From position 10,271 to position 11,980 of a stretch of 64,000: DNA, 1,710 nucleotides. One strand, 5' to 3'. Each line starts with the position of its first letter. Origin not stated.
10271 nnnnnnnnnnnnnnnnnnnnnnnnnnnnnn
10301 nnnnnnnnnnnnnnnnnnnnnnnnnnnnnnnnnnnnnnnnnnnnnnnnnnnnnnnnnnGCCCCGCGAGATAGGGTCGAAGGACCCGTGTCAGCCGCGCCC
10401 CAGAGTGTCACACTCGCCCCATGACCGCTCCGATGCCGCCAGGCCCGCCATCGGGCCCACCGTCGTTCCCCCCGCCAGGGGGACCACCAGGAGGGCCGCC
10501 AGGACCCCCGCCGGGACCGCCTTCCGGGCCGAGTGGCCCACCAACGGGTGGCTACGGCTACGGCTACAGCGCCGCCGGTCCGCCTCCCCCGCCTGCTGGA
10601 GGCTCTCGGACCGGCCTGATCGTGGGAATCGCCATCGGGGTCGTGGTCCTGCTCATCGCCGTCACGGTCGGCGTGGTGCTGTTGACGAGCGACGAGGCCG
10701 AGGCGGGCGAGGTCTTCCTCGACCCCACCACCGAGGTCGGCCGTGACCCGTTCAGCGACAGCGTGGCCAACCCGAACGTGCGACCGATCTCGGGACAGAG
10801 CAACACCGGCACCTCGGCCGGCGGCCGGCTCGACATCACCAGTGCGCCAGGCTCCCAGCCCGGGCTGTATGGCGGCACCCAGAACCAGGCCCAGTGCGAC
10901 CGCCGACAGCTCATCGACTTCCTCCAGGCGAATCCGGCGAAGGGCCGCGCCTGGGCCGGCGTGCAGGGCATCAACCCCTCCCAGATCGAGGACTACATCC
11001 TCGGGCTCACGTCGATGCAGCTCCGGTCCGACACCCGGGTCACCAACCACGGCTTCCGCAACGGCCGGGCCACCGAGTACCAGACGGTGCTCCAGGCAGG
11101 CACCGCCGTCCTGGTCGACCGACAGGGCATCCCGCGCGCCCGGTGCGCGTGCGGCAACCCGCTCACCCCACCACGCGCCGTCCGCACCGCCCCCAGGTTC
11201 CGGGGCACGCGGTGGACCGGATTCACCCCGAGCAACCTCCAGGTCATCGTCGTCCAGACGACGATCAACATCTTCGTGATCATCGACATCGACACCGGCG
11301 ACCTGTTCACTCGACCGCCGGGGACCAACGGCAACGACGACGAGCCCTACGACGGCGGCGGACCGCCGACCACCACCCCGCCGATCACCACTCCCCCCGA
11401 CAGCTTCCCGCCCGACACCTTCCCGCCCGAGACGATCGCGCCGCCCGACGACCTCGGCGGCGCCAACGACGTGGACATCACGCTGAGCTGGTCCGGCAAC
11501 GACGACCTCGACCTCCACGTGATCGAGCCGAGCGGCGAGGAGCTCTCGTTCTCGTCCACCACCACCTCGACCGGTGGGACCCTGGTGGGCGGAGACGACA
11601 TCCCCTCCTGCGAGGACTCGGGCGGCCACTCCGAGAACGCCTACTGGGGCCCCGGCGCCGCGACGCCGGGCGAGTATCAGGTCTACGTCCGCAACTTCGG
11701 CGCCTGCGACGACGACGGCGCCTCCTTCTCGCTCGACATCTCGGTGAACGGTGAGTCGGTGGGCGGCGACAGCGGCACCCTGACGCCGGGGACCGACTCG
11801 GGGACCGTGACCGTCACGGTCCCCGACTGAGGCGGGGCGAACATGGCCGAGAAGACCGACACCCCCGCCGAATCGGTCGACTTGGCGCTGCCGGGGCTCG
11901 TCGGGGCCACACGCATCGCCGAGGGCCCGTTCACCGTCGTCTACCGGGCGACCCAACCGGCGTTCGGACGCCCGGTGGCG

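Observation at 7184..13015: Candidate uncharacterised envelope module: MacB-type ABC transporter + Pro-rich Cys-motif membrane protein + SH3-bearing pseudokinase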

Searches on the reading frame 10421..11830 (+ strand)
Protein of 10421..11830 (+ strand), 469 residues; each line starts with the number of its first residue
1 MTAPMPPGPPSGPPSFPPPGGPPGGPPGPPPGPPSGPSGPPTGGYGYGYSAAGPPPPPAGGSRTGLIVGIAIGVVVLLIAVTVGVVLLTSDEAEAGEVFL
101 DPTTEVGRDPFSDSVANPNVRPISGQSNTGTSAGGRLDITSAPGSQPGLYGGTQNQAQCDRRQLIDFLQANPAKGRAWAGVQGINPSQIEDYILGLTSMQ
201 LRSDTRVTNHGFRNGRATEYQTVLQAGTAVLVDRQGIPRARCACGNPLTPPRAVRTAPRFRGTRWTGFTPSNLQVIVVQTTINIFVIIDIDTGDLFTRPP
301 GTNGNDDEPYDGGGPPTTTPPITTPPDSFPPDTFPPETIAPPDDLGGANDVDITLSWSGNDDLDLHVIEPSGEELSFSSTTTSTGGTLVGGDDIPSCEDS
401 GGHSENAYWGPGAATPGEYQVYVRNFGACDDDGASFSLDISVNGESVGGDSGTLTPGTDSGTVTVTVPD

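Call 3: search_protein_families(library=pfam, proteins=[window:10421-11830:+], max_evalue=0.01)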
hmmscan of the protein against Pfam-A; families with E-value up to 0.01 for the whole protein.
window:10421-11830:+ (469 aa): 1 family
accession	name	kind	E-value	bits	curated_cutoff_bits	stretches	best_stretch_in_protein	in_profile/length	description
PF20568.3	DUF6777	-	5.6e-62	208.7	27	1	142-301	3-163/163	Domain of unknown function (DUF6777)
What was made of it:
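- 10421..11830 (+): DUF6777 single-pass membrane protein (469 aa), N-in/C-out. This is the proposed sensor half of the split receptor. Pfam PF20568 E 5.6e-62 (call 3).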

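Call 4: search_protein_families(library=ncbifam, proteins=[window:10421-11830:+], max_evalue=0.01)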
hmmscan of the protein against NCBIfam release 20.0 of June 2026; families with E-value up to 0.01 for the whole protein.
window:10421-11830:+ (469 aa): 1 family
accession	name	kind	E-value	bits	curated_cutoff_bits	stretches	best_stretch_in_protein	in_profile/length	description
NF033761.1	gliding_GltJ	equivalog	0.00075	18.7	450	1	9-121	319-431/671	adventurous gliding motility protein GltJ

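Call 7: find_homologous_proteins(query=window:10421-11830:+, max_evalue=0.00001)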
Query window:10421-11830:+ (469 aa): 2147 proteins with E <= 0.00001 among 8000 candidates; the best 120 are listed.
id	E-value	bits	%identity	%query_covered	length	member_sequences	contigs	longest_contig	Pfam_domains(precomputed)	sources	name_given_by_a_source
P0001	4.2e-262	889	98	86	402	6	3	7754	PF20568.4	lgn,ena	-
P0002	1.9e-227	774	77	88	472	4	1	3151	PF20568.4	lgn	-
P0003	6.2e-219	746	76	90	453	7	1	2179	PF20568.4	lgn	-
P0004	6.0e-205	700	70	81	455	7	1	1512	PF20568.4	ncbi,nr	ncbi:MAG TPA: hypothetical protein PKA98_17625, partial [Acidimicrobiales bacterium]|nr:hypothetical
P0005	2.1e-203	695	71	87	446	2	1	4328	PF20568.4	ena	-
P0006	1.2e-200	686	72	87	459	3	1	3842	PF20568.4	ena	-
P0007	2.0e-194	665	73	80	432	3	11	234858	PF20568.4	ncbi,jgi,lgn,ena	-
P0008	3.4e-193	661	69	87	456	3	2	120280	PF20568.4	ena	-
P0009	3.8e-191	655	73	86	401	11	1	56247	PF20568.4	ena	-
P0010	1.1e-174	600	64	87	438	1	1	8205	PF20568.4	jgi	jgi:hypothetical protein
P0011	2.6e-170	586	64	87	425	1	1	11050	PF20568.4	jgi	jgi:hypothetical protein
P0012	3.7e-126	440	50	87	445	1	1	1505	PF20568.4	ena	-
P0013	2.3e-118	415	53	82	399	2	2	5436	PF20568.4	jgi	jgi:hypothetical protein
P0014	1.5e-116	409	50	85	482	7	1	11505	PF20568.4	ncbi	-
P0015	6.3e-112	393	47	81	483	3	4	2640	PF20568.4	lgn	-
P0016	7.4e-112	393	52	80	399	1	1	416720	PF20568.4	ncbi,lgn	-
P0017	3.6e-111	391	69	56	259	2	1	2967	PF20568.4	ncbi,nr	ncbi:MAG: hypothetical protein KDB10_21390, partial [Acidimicrobiales bacterium]|nr:hypothetical pro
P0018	1.1e-109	386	51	83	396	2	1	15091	PF20568.4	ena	-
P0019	1.1e-109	386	51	80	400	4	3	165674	PF20568.4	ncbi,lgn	-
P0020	3.2e-109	384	48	93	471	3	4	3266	PF20568.4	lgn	-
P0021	4.3e-109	384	51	80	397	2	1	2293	PF20568.4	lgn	-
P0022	9.3e-105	370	47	81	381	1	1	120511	PF20568.4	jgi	jgi:hypothetical protein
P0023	2.5e-102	362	46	88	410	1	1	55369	PF20568.4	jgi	jgi:hypothetical protein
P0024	5.2e-102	361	49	81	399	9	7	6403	PF20568.4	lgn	-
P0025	9.2e-102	360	47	86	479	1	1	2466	PF20568.4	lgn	-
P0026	2.6e-100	355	46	84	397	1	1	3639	PF20568.4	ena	-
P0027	1.2e-99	353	47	82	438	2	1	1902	PF20568.4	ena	-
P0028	7.3e-99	350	48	80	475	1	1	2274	PF20568.4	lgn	-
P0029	2.3e-96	342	47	83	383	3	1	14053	PF20568.4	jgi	-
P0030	1.3e-95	339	47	80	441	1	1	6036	PF20568.4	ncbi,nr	ncbi:MAG: hypothetical protein JWP02_2340, partial [Acidimicrobiales bacterium]|nr:hypothetical prot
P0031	3.7e-94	335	46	85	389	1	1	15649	PF20568.4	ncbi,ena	-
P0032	1.1e-93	333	44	89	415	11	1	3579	PF20568.4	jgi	jgi:hypothetical protein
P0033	2.7e-93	332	42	85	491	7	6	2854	PF20568.4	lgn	-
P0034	8.1e-92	327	43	78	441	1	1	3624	PF20568.4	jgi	jgi:Domain of unknown function (DUF6777)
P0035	1.0e-90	323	45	84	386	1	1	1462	PF20568.4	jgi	jgi:hypothetical protein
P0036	4.7e-90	321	46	83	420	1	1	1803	PF20568.4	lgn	-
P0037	7.5e-90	321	55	58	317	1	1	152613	PF20568.4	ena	-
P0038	6.7e-89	317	42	80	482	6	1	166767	PF20568.4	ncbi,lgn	-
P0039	7.1e-89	317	44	83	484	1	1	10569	PF20568.4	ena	-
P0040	9.5e-89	317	41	81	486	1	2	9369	PF20568.4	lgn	-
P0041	2.7e-88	315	44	78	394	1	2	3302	PF20568.4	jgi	jgi:hypothetical protein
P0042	9.5e-88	314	51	69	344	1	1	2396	PF20568.4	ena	-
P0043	1.5e-87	313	41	80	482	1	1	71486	PF20568.4,PF13240.12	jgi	jgi:hypothetical protein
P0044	2.4e-87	312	42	84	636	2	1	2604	PF20568.4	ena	-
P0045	4.8e-87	311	43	84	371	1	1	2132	PF20568.4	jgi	jgi:hypothetical protein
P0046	5.5e-87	311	55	36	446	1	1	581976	PF20568.4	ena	-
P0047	8.9e-87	310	45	81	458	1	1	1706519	PF20568.4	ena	-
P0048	2.4e-85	306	44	83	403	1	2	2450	PF20568.4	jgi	jgi:hypothetical protein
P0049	4.0e-85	305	41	86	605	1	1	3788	PF20568.4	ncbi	-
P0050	1.2e-84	303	42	85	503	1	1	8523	PF20568.4,PF13240.12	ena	-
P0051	1.4e-84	303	43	87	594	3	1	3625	PF20568.4,PF13240.12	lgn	-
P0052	3.1e-83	299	40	75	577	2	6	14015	PF20568.4,PF13240.12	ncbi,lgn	-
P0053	4.9e-82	295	46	85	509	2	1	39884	PF20568.4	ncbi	ncbi:MAG TPA: DUF6777 domain-containing protein [Actinomycetota bacterium]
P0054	4.1e-81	292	43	83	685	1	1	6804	PF20568.4,PF13240.12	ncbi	-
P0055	5.7e-81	291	41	75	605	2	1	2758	PF20568.4,PF13240.12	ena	-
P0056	1.3e-80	290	46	77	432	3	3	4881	PF20568.4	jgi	jgi:hypothetical protein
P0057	1.4e-80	290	43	72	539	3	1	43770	PF20568.4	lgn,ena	-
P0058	2.1e-80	289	41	85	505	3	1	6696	PF20568.4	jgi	jgi:hypothetical protein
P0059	5.4e-80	288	43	77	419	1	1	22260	PF20568.4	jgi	jgi:hypothetical protein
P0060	1.1e-79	287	40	74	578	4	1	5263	PF20568.4,PF13240.12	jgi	jgi:hypothetical protein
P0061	2.2e-79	286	40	76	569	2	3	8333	PF20568.4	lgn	-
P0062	2.4e-79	286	40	83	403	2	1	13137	PF20568.4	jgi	-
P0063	3.0e-79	286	41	75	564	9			PF20568.4,PF13240.12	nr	nr:zinc-ribbon domain-containing protein [Acidimicrobiales bacterium]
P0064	5.4e-79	285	41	77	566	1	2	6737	PF20568.4,PF13240.12,PF12773.14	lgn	-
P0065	7.2e-79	284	41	86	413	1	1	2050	PF20568.4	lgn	-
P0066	8.2e-79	284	43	83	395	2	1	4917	PF20568.4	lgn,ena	-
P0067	1.0e-78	284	43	75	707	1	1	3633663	PF20568.4,PF13240.12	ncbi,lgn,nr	ncbi:MAG: zinc-ribbon domain-containing protein [Acidimicrobiales bacterium]|nr:zinc-ribbon domain-c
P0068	1.3e-78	283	39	93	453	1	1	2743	PF20568.4,PF10708.15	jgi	jgi:hypothetical protein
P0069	1.5e-78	283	49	48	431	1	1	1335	PF20568.4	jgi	jgi:hypothetical protein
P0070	2.3e-78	283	44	65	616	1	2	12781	PF20568.4,PF13240.12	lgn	-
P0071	4.1e-78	282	42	81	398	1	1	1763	PF20568.4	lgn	-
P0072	5.0e-78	282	40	75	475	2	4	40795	PF20568.4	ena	-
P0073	3.9e-77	279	43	68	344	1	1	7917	PF20568.4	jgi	jgi:hypothetical protein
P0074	2.9e-76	276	42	79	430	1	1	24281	PF20568.4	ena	-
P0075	4.4e-76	275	38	86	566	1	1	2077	PF20568.4,PF13240.12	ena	-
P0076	9.0e-76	274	42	75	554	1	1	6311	PF20568.4,PF13240.12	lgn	-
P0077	9.5e-76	274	56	46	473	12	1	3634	PF20568.4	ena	-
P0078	1.0e-75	274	43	77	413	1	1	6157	PF20568.4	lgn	-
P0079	1.2e-75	274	44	78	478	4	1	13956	PF20568.4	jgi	-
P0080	2.5e-75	273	39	77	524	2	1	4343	PF20568.4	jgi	-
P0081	8.1e-75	271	39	81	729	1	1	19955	PF20568.4,PF00041.28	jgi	jgi:hypothetical protein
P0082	1.9e-74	270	39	79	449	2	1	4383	PF20568.4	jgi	jgi:hypothetical protein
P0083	2.3e-74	269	38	83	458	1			PF20568.4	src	-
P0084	3.4e-74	269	39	79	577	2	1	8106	PF20568.4,PF13240.12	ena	-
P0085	3.8e-74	269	38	93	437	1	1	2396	PF20568.4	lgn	-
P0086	6.5e-74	268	56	47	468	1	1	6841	PF20568.4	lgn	-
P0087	1.2e-73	267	42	80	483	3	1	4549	PF20568.4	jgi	jgi:hypothetical protein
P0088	2.4e-73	266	55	46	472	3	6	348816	PF20568.4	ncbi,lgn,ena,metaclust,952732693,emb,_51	metaclust:\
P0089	3.3e-73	266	43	68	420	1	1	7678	PF20568.4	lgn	-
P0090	7.7e-73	264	41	75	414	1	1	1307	PF20568.4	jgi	-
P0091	8.3e-73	264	49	52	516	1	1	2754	PF20568.4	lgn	-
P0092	9.0e-73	264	40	83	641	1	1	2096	PF20568.4,PF13240.12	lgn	-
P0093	1.8e-71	260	55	47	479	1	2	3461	PF20568.4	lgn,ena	-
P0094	5.4e-71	258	39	80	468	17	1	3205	PF20568.4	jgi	-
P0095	5.9e-71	258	40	78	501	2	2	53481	PF20568.4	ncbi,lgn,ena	-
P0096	5.9e-71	258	47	60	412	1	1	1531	PF20568.4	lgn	-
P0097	5.9e-71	258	43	66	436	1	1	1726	PF20568.4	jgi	jgi:hypothetical protein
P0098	8.2e-71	258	41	81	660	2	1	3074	PF20568.4,PF13240.12,PF00041.28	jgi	jgi:hypothetical protein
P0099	1.6e-70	257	-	-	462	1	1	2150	PF20568.4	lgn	-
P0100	2.9e-70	256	40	77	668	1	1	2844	PF20568.4,PF01582.26,PF13676.12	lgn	-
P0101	4.1e-70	255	46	59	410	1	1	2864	PF20568.4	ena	-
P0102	5.1e-70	255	40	83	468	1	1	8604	PF20568.4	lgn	-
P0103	5.3e-70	255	41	79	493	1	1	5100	PF20568.4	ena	-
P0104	7.2e-70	255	51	54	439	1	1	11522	PF20568.4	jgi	jgi:hypothetical protein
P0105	1.1e-69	254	40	75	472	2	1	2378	PF20568.4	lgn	-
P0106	2.8e-69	253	46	57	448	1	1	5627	PF20568.4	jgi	jgi:hypothetical protein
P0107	5.1e-69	252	36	84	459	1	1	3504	PF20568.4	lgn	-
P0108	2.6e-68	249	41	69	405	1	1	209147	PF20568.4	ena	-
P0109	3.0e-68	249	43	64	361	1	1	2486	PF20568.4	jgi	jgi:hypothetical protein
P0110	3.3e-68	249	52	45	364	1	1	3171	PF20568.4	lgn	-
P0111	7.4e-68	248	39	78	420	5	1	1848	PF20568.4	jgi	-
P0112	8.6e-68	248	55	45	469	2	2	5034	PF20568.4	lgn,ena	-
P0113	9.0e-68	248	53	45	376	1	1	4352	PF20568.4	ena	-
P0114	1.4e-67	247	37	83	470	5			PF20568.4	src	-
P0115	3.4e-67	246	39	85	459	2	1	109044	PF20568.4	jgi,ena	-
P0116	4.2e-67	245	39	72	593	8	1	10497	PF20568.4,PF10708.15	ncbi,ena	-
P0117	1.1e-66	244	40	68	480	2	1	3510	PF20568.4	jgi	jgi:hypothetical protein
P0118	1.6e-66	244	51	51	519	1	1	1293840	PF20568.4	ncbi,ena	-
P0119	1.6e-66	244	37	88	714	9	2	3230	PF20568.4,PF13240.12,PF00041.28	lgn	-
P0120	2.0e-66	243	43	79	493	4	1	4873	PF20568.4,PF09851.15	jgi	jgi:hypothetical protein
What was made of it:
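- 10421..11830 (+): 2147 homologues (call 7).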

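Call 9: find_related_loci(query=A1, collection=genome_contigs, flank=10000)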
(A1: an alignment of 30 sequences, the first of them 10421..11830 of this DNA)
Query A1 (469 aa) in genome_contigs; peptide patterns used: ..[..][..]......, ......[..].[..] (x = any residue, [..] = any of these).
599 stretches matched a pattern (row limit reached: there are more); 572 encode a relative of the query (tblastn E <= 1e-3); the best 80 are kept; 80 distinct loci.
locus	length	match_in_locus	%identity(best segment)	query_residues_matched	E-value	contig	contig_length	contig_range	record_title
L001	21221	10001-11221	74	62-469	1e-179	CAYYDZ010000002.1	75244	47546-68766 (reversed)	MAG TPA_asm: uncultured Microthrixaceae bacterium isolate binchicken_co245_310 genome assembly, contig: NODE_201_length_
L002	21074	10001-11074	49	84-454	2e-85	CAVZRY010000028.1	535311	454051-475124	MAG: uncultured Microthrixaceae bacterium isolate MFD00905.bin.2.232 genome assembly, contig: contig_8717, whole genome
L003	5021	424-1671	41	60-455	3e-73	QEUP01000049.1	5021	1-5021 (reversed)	MAG: Acidobacteria bacterium isolate ATN2 J3_scaffold_11555, whole genome shotgun sequence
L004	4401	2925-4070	40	72-430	5e-72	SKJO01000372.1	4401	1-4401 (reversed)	MAG: Nitriliruptoraceae bacterium isolate CSSed162cmA_105 CSSed16-2cmA-108246, whole genome shotgun sequence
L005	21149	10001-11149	39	62-457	1e-70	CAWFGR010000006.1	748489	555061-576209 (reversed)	MAG: uncultured Actinomycetes bacterium isolate MFD04944.bin.2.41 genome assembly, contig: contig_61388, whole genome sh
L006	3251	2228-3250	42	97-433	8e-70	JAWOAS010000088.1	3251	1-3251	MAG: Egibacteraceae bacterium isolate BLK2-2.bin.116 k191_990852, whole genome shotgun sequence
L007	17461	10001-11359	38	59-447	2e-68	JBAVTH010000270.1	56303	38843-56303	MAG: Ilumatobacteraceae bacterium isolate MFD01649_ilm_asm_bin38 k127_251432, whole genome shotgun sequence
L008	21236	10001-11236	38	63-460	3e-68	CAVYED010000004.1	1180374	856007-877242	MAG: uncultured Iamiaceae bacterium isolate MFD03804.bin.2.14 genome assembly, contig: contig_28703, whole genome shotgu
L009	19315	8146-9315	41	90-467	4e-68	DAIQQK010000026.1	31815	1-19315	MAG TPA_asm: Acidimicrobiales bacterium isolate CTOTU28680 NODE_616_length_31815_cov_5.594490, whole genome shotgun sequ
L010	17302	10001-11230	37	31-460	7e-67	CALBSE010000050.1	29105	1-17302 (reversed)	MAG TPA_asm: uncultured actinobacterium isolate SRR6231140_bin.91_CONCOCT_v1.1_MAG genome assembly, contig: ERZ650263.87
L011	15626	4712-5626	42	140-466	1e-66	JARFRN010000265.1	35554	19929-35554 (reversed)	MAG: Acidimicrobiia bacterium isolate MAG_Ve_Sed_51 k141_746436, whole genome shotgun sequence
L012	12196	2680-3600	39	139-466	5e-63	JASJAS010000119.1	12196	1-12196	MAG: Acidimicrobiia bacterium isolate MO_035.B13 MO_035.c_2293, whole genome shotgun sequence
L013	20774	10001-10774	47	61-311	4e-62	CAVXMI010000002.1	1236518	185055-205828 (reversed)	MAG: uncultured Actinomycetota bacterium isolate MFD02923.bin.1.151 genome assembly, contig: contig_11021, whole genome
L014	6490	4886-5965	39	98-446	8e-62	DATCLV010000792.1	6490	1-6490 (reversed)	MAG TPA_asm: Acidimicrobiales bacterium isolate SMAG_U7131 k141_437494, whole genome shotgun sequence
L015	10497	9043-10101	39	91-430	1e-61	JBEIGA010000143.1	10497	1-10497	MAG: Acidimicrobiales bacterium isolate Sample-102-S76-bin-11 Sample_102_S76-bin_11-k141_218208, whole genome shotgun se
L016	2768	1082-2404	33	62-466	4e-62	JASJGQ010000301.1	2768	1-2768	MAG: Acidobacteriota bacterium isolate ChS5.bin.55 ChesSed_k141_2151211, whole genome shotgun sequence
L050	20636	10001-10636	48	97-308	1e-54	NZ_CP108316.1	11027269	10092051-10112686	Streptomyces sp. NBC_00005 chromosome, complete genome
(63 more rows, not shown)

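Call 14: search_protein_families(library=pfam, proteins=[L050:3880-6231:+, L050:6240-6785:+, L050:6775-7767:+, L050:8309-9502:-, L050:9746-10930:+, L050:11091-11546:+, L050:11628-12647:-], max_evalue=0.1)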
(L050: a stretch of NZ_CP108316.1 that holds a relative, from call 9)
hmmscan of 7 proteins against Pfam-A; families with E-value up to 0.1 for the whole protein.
L050:3880-6231:+ (783 aa): 22 families
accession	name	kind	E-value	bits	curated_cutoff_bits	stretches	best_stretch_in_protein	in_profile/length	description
PF00498.31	FHA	-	9.8e-38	128.9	20.7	2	144-208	1-67/67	FHA domain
PF00005.33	ABC_tran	-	9.4e-34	117.4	25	1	247-394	1-137/137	ABC transporter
PF16697.10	Yop-YscD_cpl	-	2.1e-31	108.5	33.2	2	20-95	8-85/94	Inner membrane component of T3SS, cytoplasmic domain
PF01061.29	ABC2_membrane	-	3.9e-21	76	26.9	1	519-725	2-207/211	ABC-2 type transporter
PF12698.13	ABC2_membrane_3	-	6.2e-14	52.3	31.6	1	565-769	164-345/347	ABC-2 family transporter protein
PF13304.12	AAA_21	-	9.6e-13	49.3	27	2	336-429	220-304/304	AAA domain, putative AbiEii toxin, Type IV TA system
PF02463.25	SMC_N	-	3.5e-06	27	40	1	345-435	122-209/220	RecF/RecN/SMC N terminal domain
PF13191.12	AAA_16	-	2.2e-05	25.4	32.6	1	255-413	22-157/167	AAA ATPase domain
PF03193.22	RsgA_GTPase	-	0.00019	21.8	30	1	258-282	107-131/174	RsgA GTPase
PF13401.12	AAA_22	-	0.00024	21.9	27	1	259-306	7-54/130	AAA domain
PF20703.3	nSTAND1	-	0.00034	20.8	27.1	1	242-276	18-52/379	Novel STAND NTPase 1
PF01926.29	MMR_HSR1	-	0.00066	20.2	21.9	1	261-281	3-23/113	50S ribosome-binding GTPase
PF13555.12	AAA_29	-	0.0011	19.1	27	1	251-278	16-43/61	P-loop containing region of AAA domain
PF19055.6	ABC2_membrane_7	-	0.0012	18.2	22.7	1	578-626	219-267/410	ABC-2 type transporter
PF00350.29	Dynamin_N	-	0.0018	18.8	27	1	260-281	1-22/168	Dynamin family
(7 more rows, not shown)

L050:6240-6785:+ (181 aa): 1 family
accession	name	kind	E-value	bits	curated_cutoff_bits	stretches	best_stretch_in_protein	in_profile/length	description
PF14614.12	DUF4450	-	0.024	14.5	27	1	122-152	7-37/212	Domain of unknown function (DUF4450)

L050:6775-7767:+ (330 aa): 5 families
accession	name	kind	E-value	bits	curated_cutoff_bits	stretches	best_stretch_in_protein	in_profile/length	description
PF00069.31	Pkinase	-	6.7e-44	150.7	31.7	1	23-236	1-204/263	Protein kinase domain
PF07714.23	PK_Tyr_Ser-Thr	-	6.4e-26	91.6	23.1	1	25-275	3-248/258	Protein tyrosine and serine/threonine kinase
PF03109.22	ABC1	-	7.2e-05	22.5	22.9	1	99-176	146-216/244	ABC1 atypical kinase-like domain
PF01636.29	APH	-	8.5e-05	22.9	23.2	1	104-157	132-184/239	Phosphotransferase enzyme family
PF06293.20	Kdo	-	0.0051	16.7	21.3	1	106-173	103-168/207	Lipopolysaccharide kinase (Kdo/WaaP) family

L050:8309-9502:- (397 aa): 1 family
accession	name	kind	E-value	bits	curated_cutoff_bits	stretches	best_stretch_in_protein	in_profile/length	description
PF23711.1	DUF7156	-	0.081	13.5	27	0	190-212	26-48/53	Family of unknown function (DUF7156)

L050:9746-10930:+ (394 aa): 1 family
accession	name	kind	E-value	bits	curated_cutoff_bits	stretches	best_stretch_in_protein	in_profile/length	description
PF20568.3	DUF6777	-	3.5e-77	258.2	27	1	129-290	2-163/163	Domain of unknown function (DUF6777)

L050:11091-11546:+ (151 aa): 2 families
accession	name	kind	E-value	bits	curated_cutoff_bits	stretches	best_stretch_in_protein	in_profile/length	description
PF13581.12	HATPase_c_2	-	7.9e-08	32.8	27.4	1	50-144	16-125/127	Histidine kinase-like ATPase domain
PF02518.31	HATPase_c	-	0.00058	20.7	26.4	1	61-142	3-103/111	Histidine kinase-, DNA gyrase B-, and HSP90-like ATPase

L050:11628-12647:- (339 aa): 12 families
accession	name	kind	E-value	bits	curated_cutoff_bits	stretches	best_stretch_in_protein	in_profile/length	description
PF04545.22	Sigma70_r4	-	1.3e-17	63.5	24.1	1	281-330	1-50/50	Sigma-70, region 4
PF04542.20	Sigma70_r2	-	4e-17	62.2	24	1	112-181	1-70/71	Sigma-70 region 2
PF04539.22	Sigma70_r3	-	1.1e-14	54.7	25.3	1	191-252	1-62/78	Sigma-70 region 3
PF16509.11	KORA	-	3.4e-08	34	26.7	1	273-327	4-57/84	TrfB plasmid transcriptional repressor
PF08281.18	Sigma70_r4_2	-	3.6e-08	33.3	25.7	1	281-328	7-54/54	Sigma-70, region 4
PF13384.12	HTH_23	-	0.00043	20.5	24.6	1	296-323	13-40/50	Homeodomain-like domain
PF13545.12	HTH_Crp_2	-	0.0065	16.9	27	1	278-323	3-45/70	Crp-like helix-turn-helix domain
PF13560.12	HTH_31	-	0.013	16.2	27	0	301-332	15-46/64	Helix-turn-helix domain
PF01047.28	MarR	-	0.018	15.3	24.6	1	300-323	17-40/59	MarR family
PF13463.12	HTH_27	-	0.02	15.6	22.2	1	287-325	3-43/68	Winged helix DNA-binding domain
PF13936.12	HTH_38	-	0.031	14.5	27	0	288-323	8-43/44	Helix-turn-helix domain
PF12802.13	MarR_2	-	0.041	14.5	27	0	300-327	19-47/61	MarR family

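Call 31: predict_structure(alignment_id=A1)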
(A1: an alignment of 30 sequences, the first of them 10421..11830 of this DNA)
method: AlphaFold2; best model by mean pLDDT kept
length: 469 residues; sequences in the alignment: 30
mean_pLDDT: 68.5   pTM: 0.36
mean pLDDT of the five models: 68.5, 64.9, 62.5, 62.0, 59.9
residues with pLDDT >= 90: 153; 70-90: 97; 50-70: 65; < 50: 154
segments of 3 or more residues with pLDDT < 50: 1-6, 20-26, 35-63, 89-133, 135-146, 273-285, 312-346
pLDDT, mean of each block of 10 residues (from residue 1): 47 51 46 46 35 40 57 84 64 36 31 34 32 41 50 76 93 92 96 93 85 78 85 92 91 62 57 43 52 71 71 43 35 31 55 95 97 95 93 82 95 96 93 95 94 97 95
secondary structure, 60 per line:
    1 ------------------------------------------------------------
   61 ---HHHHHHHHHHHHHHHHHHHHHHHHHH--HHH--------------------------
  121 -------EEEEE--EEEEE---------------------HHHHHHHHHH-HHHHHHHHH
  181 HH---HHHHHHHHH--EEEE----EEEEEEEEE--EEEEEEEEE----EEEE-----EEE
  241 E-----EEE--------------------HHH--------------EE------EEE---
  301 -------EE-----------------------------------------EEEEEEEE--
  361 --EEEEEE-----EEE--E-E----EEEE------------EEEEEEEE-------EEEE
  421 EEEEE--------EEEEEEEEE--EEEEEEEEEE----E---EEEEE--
elements in order: H64-89 E128-132 E135-139 H161-170 H172-182 H186-194 E197-200 E205-213 E216-224 E229-232 E238-241 E247-249 E295-297 E351-358 E363-368 E374-376 E386-389 E402-409 E417-425 E434-442 E445-454 E463-467
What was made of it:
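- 10421..11830 (+): AF2 model (call 31).
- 10610..10687 (+): Transmembrane helix (aa 64-89). AF2 helix 64-89 (call 31).
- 11459..11827 (+): C-terminal β-sandwich (DLDLHV..............), PPC/DUF2135-like. pLDDT ~95, all-β (call 31).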
